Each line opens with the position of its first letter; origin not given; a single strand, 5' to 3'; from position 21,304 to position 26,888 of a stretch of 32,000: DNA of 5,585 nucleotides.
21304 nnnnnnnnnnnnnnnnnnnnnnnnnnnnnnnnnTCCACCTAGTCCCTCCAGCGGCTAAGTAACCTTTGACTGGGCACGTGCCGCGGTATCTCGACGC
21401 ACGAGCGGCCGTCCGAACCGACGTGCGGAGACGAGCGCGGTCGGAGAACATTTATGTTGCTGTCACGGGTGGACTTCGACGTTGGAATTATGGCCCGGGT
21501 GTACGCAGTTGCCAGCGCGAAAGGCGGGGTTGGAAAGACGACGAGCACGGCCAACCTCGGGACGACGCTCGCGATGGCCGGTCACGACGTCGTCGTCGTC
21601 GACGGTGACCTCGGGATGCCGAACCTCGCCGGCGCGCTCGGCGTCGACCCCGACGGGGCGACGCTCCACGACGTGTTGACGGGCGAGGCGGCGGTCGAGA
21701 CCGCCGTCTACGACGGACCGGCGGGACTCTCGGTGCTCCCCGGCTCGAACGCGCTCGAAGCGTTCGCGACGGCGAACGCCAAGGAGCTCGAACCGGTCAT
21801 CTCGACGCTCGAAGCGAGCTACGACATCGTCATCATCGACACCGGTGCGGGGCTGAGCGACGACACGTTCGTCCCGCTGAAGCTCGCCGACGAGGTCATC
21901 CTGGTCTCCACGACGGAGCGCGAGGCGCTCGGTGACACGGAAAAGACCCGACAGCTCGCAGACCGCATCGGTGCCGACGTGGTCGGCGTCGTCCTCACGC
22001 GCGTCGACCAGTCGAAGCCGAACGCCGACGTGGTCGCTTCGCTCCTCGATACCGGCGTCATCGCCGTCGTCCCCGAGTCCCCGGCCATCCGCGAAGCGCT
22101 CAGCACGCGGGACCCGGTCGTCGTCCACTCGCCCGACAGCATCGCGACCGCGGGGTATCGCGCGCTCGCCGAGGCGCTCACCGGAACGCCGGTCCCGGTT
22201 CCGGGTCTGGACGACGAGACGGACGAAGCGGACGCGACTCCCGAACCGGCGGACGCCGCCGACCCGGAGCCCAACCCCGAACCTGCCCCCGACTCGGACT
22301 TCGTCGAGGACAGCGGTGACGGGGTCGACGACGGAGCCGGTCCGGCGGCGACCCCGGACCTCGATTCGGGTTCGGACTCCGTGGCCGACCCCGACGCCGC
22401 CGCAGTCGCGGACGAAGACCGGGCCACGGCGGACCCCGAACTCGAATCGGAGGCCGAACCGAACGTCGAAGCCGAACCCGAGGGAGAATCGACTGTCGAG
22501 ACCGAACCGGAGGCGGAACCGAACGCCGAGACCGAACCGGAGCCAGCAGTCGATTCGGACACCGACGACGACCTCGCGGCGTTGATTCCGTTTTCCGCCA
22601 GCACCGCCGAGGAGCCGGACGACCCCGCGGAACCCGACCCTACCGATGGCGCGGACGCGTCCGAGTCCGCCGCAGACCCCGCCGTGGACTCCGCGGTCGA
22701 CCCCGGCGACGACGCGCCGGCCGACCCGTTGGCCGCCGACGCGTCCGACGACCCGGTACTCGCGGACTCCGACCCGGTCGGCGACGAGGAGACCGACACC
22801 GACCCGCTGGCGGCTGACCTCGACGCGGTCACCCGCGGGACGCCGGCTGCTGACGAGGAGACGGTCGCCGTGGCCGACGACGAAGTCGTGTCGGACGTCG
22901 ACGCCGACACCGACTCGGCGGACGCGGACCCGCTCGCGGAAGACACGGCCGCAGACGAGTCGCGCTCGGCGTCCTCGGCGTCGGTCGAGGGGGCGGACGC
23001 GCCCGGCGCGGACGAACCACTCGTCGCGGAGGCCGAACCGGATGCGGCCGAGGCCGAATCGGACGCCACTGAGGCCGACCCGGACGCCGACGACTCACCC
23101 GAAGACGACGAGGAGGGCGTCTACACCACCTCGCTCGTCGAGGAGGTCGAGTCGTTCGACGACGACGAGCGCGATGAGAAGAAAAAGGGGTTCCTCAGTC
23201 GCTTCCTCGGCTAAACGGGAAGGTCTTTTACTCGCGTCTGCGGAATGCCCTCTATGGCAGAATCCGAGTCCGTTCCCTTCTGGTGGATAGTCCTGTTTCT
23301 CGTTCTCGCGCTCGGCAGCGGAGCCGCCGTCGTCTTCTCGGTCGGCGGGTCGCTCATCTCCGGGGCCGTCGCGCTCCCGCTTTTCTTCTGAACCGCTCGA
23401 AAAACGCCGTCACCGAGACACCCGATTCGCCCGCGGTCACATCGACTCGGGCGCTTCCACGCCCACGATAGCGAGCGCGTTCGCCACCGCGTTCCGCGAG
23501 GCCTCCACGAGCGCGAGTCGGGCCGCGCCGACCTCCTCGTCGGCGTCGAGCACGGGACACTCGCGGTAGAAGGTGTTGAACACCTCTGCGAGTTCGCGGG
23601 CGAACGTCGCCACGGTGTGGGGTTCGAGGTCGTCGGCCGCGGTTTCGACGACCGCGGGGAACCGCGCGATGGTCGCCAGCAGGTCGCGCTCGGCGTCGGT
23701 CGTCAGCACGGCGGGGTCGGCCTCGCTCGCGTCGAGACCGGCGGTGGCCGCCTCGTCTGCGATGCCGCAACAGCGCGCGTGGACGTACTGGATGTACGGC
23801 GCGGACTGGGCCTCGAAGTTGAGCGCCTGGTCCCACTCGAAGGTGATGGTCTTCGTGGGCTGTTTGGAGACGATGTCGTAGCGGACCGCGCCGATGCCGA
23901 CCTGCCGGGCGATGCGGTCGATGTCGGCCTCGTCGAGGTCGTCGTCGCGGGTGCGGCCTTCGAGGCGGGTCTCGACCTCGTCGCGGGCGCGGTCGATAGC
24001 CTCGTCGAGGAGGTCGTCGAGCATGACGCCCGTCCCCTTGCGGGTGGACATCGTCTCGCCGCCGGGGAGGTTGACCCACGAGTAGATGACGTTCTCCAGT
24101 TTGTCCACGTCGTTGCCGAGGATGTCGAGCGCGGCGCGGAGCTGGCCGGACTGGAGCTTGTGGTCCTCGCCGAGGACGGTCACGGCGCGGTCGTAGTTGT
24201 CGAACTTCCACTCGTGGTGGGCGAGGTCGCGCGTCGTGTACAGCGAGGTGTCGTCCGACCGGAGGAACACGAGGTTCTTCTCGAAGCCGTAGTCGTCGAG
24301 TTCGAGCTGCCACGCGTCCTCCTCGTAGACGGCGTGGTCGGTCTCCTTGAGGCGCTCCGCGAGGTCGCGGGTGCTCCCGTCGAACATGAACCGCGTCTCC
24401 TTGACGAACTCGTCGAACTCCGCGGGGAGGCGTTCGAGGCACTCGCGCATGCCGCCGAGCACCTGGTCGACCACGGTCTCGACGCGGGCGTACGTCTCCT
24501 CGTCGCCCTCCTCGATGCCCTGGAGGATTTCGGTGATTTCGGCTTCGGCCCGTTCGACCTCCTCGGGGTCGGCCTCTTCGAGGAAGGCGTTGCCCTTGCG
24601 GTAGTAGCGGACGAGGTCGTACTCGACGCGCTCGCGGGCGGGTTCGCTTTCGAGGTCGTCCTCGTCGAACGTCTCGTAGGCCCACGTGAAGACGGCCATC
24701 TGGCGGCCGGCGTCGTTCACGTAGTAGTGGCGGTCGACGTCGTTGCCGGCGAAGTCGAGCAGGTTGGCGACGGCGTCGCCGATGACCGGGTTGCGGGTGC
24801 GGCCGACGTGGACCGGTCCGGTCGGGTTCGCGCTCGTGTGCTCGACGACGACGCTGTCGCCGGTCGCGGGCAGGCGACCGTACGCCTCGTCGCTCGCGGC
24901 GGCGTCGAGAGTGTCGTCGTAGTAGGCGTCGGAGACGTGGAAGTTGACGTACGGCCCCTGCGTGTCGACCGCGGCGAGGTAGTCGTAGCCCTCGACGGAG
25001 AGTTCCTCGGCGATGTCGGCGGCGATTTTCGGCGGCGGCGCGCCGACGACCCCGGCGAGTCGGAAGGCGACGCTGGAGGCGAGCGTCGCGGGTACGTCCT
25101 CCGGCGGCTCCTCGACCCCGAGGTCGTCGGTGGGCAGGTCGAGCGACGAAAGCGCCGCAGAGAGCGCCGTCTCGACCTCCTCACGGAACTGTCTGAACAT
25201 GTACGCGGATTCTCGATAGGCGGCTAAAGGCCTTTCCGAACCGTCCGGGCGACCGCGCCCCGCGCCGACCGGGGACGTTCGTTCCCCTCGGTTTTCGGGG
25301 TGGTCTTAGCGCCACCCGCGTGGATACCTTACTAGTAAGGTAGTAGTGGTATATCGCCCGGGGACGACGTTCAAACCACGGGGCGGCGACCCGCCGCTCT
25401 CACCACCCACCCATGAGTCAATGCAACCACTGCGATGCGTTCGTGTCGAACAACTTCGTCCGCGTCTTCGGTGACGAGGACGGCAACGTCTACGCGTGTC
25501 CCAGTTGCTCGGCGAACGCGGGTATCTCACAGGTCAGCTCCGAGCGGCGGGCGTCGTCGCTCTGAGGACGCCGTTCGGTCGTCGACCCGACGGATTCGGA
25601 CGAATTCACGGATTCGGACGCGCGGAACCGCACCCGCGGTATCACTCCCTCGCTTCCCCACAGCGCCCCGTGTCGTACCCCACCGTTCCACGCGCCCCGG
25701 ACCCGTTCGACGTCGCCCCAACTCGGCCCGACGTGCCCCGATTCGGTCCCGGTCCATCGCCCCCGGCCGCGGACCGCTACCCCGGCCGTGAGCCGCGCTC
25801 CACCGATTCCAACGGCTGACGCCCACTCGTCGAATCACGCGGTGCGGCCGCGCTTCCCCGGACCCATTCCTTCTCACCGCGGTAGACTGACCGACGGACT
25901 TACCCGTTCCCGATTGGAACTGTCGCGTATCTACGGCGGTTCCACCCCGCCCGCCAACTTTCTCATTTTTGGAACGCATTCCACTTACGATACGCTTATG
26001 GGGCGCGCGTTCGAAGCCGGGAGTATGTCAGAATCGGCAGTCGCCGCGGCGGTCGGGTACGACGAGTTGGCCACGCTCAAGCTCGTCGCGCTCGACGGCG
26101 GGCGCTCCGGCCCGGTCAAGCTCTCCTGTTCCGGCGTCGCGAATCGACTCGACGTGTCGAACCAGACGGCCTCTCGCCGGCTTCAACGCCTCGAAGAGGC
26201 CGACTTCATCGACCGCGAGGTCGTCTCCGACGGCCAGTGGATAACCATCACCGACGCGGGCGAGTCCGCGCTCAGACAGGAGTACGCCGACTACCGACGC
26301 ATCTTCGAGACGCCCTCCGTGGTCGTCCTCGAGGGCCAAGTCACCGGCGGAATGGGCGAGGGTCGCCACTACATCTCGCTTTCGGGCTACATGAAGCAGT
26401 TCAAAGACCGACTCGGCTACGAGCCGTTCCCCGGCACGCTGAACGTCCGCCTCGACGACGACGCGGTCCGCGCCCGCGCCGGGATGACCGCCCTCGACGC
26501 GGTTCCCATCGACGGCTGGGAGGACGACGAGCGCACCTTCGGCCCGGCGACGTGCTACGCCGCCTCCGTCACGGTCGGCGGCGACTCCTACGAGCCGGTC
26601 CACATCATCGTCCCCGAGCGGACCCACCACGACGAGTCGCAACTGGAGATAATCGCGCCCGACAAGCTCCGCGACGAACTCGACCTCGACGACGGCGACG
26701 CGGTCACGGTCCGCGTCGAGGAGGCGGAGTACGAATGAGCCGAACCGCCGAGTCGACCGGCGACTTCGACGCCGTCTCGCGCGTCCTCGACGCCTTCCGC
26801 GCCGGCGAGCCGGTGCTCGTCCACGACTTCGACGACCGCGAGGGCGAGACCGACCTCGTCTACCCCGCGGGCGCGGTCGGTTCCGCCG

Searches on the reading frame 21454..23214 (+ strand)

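Call 44: search_protein_families(library=pfam, proteins=[window:21454-23214:+], max_evalue=0.001)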
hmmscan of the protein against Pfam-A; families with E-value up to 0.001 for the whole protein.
window:21454-23214:+ (586 aa): 8 families
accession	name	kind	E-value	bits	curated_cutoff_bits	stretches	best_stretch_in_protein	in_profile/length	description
PF01656.29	CbiA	-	8e-19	68.3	25.4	1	18-222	2-125/125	CobQ/CobB/MinD/ParA nucleotide binding domain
PF13614.12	AAA_31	-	3.7e-17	63.2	27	1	15-159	2-154/177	AAA domain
PF10609.15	ParA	-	1.5e-14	54.5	27.1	1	14-241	3-244/246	NUBPL iron-transfer P-loop NTPase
PF00142.24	Fer4_NifH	-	2.2e-09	37.6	25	1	139-246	133-248/271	4Fe-4S iron sulfur cluster binding proteins, NifH/frxC family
PF06564.18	CBP_BcsQ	-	6.8e-06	26.2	21.3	1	18-240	5-231/234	Cellulose biosynthesis protein BcsQ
PF02374.21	ArsA_ATPase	-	2.3e-05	24.2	24.3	1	20-52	6-38/305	Anion-transporting ATPase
PF09140.17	MipZ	-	0.00029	20.6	20.7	0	18-149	4-126/262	ATPase MipZ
PF13500.12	AAA_26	-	0.00046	20.5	27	1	110-212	86-194/198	AAA domain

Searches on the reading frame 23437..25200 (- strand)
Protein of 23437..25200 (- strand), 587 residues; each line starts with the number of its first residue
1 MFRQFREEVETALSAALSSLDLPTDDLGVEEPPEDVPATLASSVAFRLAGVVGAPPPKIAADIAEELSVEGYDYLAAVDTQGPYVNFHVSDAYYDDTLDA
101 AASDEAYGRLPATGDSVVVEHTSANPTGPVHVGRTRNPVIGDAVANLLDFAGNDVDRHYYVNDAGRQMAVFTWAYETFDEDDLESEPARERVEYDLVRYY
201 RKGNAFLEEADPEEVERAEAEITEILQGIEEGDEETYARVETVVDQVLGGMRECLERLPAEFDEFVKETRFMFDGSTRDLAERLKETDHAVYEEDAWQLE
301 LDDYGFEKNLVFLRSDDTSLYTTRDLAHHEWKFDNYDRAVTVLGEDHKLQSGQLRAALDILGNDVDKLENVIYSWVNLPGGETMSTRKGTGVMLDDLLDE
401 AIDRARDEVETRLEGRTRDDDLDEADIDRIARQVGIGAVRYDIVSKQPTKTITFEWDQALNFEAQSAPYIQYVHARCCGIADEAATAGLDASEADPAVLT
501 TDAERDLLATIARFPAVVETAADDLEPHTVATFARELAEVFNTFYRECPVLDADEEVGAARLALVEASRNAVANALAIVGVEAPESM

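Call 44: search_protein_families(library=pfam, proteins=[window:23437-25200:-], max_evalue=0.001)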
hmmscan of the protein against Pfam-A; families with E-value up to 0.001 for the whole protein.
window:23437-25200:- (587 aa): 4 families
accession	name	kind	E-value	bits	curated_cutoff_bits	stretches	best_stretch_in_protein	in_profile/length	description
PF00750.26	tRNA-synt_1d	-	1.4e-35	123.4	23.3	1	114-456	19-349/349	tRNA synthetases class I (R), catalytic domain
PF05746.21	DALR_1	-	7.8e-34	116.7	22.3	1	470-587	1-117/117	DALR anticodon binding domain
PF03485.21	Arg_tRNA_synt_N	-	3e-11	44.2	21.5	1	8-88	2-84/85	Arginyl tRNA synthetase N terminal domain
PF01921.24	tRNA-synt_1f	-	8.3e-05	22.1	27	0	343-399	240-298/360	tRNA synthetases class I (K)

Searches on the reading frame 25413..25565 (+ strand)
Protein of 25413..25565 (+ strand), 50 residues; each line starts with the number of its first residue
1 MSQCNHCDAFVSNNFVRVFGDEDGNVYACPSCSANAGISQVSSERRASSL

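Call 57: search_protein_families(library=pfam, proteins=[window:25413-25562:+], max_evalue=1)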
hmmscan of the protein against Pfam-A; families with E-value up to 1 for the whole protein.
seq(50 aa): 8 families
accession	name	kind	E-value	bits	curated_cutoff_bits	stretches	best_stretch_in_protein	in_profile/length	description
PF24444.1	DUF7563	-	2.6e-19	68.8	27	1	1-39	1-39/39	Family of unknown function (DUF7563)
PF20120.5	DUF6510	-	0.00043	20.6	26.4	1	2-35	27-60/86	Family of unknown function (DUF6510)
PF08274.17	Zn_Ribbon_YjdM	-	0.0041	17.5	30.8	1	1-33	2-26/30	PhnA Zinc-Ribbon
PF17848.7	Zn_ribbon_ACC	-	0.0092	16.6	24.5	1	2-14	2-14/26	Acetyl-CoA carboxylase zinc finger domain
PF04810.20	zf-Sec23_Sec24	-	0.031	14.7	25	1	3-35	3-32/39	Sec23/Sec24 zinc finger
PF14369.11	Zn_ribbon_19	-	0.11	13.2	30.8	0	13-33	9-28/35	zinc-ribbon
PF20728.2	Nairovirus_NSm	-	0.12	12.9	27.4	1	2-36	50-84/115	Nairovirus NSm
PF25206.1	DUF7836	-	0.85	9.9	26.7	0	22-40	26-44/59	Domain of unknown function (DUF7836)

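Call 58: search_protein_families(library=ncbifam, proteins=[window:25413-25562:+], max_evalue=1)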
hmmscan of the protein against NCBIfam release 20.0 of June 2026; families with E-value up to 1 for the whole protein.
seq(50 aa): 2 families
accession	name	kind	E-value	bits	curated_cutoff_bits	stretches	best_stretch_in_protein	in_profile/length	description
NF041915.1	HVO_2901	equivalog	0.074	12.9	80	1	4-37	18-48/55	HVO_2901 family zinc finger protein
NF041259.1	mono_DmmA_fam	domain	0.091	13.1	60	1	3-48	53-92/101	dimethylamine monooxygenase subunit DmmA family protein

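Call 65: find_encoding_contigs(protein=window:25413-25565:+, flank=3000, max_places=8)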
Protein window:25413-25565:+ (50 aa): 24 contigs read that carry it; 8 places shown.
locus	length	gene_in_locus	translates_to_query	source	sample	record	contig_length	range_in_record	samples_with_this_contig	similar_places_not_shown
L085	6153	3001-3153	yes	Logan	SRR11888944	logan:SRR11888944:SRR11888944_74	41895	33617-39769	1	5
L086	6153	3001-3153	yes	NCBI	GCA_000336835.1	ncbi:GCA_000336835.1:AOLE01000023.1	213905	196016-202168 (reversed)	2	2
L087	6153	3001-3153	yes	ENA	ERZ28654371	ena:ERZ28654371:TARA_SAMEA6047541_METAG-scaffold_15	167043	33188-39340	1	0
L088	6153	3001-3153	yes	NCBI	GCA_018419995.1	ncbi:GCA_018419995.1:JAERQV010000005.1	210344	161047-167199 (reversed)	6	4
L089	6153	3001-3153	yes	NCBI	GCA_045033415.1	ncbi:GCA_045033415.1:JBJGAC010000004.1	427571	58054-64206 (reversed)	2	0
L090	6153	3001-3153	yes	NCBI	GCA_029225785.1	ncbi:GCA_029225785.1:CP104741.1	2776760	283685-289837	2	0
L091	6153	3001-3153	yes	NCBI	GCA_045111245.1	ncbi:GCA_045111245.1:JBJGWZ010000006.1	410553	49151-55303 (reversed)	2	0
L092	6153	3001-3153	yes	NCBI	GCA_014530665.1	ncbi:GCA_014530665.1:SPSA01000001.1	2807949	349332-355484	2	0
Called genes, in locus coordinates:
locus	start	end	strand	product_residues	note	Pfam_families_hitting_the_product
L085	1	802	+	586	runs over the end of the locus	PF00142:Fer4_NifH (faint), PF01656:CbiA, PF02374:ArsA_ATPase (faint), PF06564:CBP_BcsQ (faint), PF10609:ParA, PF13614:AAA_31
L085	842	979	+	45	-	-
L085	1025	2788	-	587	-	PF03485:Arg_tRNA_synt_N, PF00750:tRNA-synt_1d, PF05746:DALR_1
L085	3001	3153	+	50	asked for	PF24444:DUF7563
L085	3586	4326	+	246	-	PF12840:HTH_20, PF01982:CTP-dep_RFKase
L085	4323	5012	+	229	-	PF00926:DHBP_synthase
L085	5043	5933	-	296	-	PF01073:3Beta_HSD (weak), PF01370:Epimerase, PF04321:RmlD_sub_bind (faint), PF13460:NAD_binding_10, PF16363:GDP_Man_Dehyd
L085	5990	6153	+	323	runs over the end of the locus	PF01063:Aminotran_4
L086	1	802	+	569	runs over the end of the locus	PF00142:Fer4_NifH (faint), PF01656:CbiA, PF02374:ArsA_ATPase (faint), PF06564:CBP_BcsQ (faint), PF10609:ParA, PF13614:AAA_31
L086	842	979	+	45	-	-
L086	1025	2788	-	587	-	PF03485:Arg_tRNA_synt_N, PF00750:tRNA-synt_1d, PF05746:DALR_1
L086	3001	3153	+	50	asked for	PF24444:DUF7563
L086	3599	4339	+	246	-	PF12840:HTH_20, PF01982:CTP-dep_RFKase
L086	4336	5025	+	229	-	PF00926:DHBP_synthase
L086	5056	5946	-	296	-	PF01073:3Beta_HSD (faint), PF01370:Epimerase, PF13460:NAD_binding_10 (weak), PF16363:GDP_Man_Dehyd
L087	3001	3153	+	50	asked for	PF24444:DUF7563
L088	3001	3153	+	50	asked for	PF24444:DUF7563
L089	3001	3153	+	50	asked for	PF24444:DUF7563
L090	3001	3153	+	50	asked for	PF24444:DUF7563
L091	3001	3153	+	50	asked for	PF24444:DUF7563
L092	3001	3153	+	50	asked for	PF24444:DUF7563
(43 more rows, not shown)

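Call 69: find_homologous_proteins(query=window:25413-25562:+, max_evalue=0.001)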
Query seq(50 aa) (50 aa): 4 proteins with E <= 0.001 among 4 candidates.
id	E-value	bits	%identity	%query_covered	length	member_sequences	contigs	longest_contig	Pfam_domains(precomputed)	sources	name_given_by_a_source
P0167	9.9e-25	101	94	100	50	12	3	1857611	PF24444.2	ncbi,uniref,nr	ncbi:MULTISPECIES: DUF7563 family protein [Haloferax]|uniref:Small CPxCG-related zinc finger protein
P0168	9.4e-23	95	88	100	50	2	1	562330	PF24444.2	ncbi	ncbi:DUF7563 family protein [Haloferax mucosum]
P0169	7.9e-21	89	85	92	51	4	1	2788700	PF24444.2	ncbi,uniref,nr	ncbi:hypothetical protein GJR98_01920 [Haloferax sp. MBLA0077]|uniref:Small CPxCG-related zinc finge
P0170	3.3e-16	75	69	96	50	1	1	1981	PF24444.2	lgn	-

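Call 70: find_encoding_contigs(protein=P0168, flank=1500, max_places=1)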
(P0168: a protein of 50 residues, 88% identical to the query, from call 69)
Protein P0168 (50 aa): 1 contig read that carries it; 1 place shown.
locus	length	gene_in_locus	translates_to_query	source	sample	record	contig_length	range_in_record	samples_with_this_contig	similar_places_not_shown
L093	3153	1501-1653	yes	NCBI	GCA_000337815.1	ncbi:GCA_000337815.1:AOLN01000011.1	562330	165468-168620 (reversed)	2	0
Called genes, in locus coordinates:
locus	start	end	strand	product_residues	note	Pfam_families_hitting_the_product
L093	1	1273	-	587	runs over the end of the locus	PF03485:Arg_tRNA_synt_N, PF00750:tRNA-synt_1d, PF05746:DALR_1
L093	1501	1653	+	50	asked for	PF24444:DUF7563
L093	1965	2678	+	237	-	PF12802:MarR_2 (weak), PF12840:HTH_20 (weak), PF25213:HVO_A0261_N (weak), PF01982:CTP-dep_RFKase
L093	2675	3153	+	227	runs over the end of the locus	PF00926:DHBP_synthase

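Call 71: find_encoding_contigs(protein=P0169, flank=1500, max_places=1)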
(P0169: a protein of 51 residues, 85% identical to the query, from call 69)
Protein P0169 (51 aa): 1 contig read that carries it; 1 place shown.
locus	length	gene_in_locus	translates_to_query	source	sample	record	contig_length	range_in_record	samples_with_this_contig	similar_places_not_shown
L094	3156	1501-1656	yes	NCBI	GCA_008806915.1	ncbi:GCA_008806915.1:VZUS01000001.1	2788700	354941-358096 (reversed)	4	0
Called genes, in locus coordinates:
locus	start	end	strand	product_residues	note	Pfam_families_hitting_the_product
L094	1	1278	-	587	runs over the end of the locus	PF03485:Arg_tRNA_synt_N, PF00750:tRNA-synt_1d, PF05746:DALR_1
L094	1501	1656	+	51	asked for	PF24444:DUF7563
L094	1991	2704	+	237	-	PF12802:MarR_2 (weak), PF12840:HTH_20, PF01047:MarR (faint), PF25213:HVO_A0261_N (weak), PF13412:HTH_24 (weak), PF01982:CTP-dep_RFKase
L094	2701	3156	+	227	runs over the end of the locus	PF00926:DHBP_synthase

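Call 72: find_encoding_contigs(protein=P0170, flank=1500, max_places=1)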
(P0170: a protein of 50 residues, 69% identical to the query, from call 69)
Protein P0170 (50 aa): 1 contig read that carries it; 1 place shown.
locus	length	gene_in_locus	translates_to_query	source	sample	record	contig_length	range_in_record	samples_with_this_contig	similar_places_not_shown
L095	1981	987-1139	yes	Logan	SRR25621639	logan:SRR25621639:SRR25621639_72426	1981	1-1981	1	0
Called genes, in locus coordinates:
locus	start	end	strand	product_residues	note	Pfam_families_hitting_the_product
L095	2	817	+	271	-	?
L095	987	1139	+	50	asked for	PF24444:DUF7563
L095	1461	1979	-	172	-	?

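Call 73: find_encoding_contigs(protein=P0167, flank=1500, max_places=2)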
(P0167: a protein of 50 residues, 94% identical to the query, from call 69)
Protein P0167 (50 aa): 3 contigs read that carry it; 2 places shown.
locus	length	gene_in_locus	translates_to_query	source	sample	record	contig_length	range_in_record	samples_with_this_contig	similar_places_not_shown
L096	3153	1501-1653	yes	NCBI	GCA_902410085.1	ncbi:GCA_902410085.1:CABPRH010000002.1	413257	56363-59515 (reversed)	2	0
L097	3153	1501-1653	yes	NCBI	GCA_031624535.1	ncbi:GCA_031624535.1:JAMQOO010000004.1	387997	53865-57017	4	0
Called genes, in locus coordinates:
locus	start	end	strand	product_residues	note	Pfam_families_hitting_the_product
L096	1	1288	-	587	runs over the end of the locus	PF03485:Arg_tRNA_synt_N, PF00750:tRNA-synt_1d, PF05746:DALR_1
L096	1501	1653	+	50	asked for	PF24444:DUF7563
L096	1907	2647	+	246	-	PF12840:HTH_20, PF01982:CTP-dep_RFKase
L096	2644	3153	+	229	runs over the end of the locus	PF00926:DHBP_synthase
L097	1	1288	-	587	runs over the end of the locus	PF03485:Arg_tRNA_synt_N, PF00750:tRNA-synt_1d, PF05746:DALR_1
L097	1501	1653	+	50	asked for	PF24444:DUF7563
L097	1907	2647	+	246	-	PF12840:HTH_20, PF01982:CTP-dep_RFKase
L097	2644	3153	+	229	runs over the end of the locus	PF00926:DHBP_synthase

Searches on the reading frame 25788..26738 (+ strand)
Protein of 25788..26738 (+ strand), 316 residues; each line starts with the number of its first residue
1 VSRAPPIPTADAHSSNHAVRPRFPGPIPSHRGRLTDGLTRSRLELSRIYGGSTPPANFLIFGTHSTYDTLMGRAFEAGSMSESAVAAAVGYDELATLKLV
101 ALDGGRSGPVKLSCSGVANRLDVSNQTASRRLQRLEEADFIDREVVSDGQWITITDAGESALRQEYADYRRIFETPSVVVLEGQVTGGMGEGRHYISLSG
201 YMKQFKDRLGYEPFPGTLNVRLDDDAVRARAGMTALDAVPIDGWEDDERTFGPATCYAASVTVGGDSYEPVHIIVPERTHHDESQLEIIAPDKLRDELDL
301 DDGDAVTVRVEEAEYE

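Call 44: search_protein_families(library=pfam, proteins=[window:25788-26738:+], max_evalue=0.001)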
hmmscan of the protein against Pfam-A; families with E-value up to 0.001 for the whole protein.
window:25788-26738:+ (316 aa): 7 families
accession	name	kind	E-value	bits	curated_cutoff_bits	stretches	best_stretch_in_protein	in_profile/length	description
PF01982.22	CTP-dep_RFKase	-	1.4e-42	144.9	25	1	185-310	1-121/121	Domain of unknown function DUF120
PF12840.13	HTH_20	-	1.1e-07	32.1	27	1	109-143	16-50/51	Helix-turn-helix domain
PF25213.1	HVO_A0261_N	-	6.4e-05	23.2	35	1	117-169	30-77/86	HVO_A0261 N-terminal domain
PF12802.13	MarR_2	-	8.9e-05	23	27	1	108-144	18-53/61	MarR family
PF13412.12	HTH_24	-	0.00028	20.8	21.9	1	112-141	18-47/48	Winged helix-turn-helix DNA-binding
PF01047.28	MarR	-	0.00061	20.1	24.6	0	112-144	20-50/59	MarR family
PF13545.12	HTH_Crp_2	-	0.0009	19.6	27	0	109-156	20-63/70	Crp-like helix-turn-helix domain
